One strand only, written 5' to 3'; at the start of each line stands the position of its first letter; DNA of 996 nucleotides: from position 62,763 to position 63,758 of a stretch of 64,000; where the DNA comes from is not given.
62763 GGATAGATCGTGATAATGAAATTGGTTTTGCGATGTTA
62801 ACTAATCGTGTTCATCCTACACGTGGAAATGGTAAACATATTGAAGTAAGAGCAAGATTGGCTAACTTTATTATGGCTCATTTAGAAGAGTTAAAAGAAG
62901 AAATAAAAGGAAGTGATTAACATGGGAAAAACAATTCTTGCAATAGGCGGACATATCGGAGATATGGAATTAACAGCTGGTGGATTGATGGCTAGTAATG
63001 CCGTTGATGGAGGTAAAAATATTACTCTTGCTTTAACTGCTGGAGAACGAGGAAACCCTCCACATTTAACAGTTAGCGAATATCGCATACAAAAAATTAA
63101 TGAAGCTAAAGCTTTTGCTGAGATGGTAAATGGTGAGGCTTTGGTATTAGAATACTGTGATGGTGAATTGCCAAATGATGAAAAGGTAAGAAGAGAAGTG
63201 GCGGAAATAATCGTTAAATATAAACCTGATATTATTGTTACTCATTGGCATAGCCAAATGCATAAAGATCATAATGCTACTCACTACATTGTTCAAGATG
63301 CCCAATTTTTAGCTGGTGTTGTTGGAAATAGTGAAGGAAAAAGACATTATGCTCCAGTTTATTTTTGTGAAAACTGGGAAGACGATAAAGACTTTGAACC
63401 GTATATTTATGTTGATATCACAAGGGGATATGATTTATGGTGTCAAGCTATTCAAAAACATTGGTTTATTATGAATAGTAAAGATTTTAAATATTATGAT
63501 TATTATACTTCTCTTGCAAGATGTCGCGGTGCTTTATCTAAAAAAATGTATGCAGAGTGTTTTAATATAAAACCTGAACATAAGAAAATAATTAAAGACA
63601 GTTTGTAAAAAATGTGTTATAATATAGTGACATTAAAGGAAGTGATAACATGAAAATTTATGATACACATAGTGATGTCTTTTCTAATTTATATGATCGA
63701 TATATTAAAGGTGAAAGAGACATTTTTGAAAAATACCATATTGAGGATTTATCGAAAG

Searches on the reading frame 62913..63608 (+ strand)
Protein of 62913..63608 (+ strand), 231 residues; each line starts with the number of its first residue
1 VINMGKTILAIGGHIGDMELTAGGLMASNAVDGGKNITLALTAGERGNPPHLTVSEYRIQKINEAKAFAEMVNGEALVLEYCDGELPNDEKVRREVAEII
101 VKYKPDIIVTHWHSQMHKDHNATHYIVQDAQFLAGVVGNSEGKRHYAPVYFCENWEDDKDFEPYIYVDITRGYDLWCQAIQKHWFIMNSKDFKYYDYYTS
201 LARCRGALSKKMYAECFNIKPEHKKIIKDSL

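Call 83: search_protein_families(library=pfam, max_evalue=0.001, proteins=[window:62913-63608:+])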
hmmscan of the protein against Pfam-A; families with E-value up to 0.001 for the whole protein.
window:62913-63608:+ (231 aa): 1 family
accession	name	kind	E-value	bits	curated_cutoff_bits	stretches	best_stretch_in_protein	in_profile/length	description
PF02585.22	PIG-L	-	2.7e-18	67.2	28.2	1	9-130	1-128/129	GlcNAc-PI de-N-acetylase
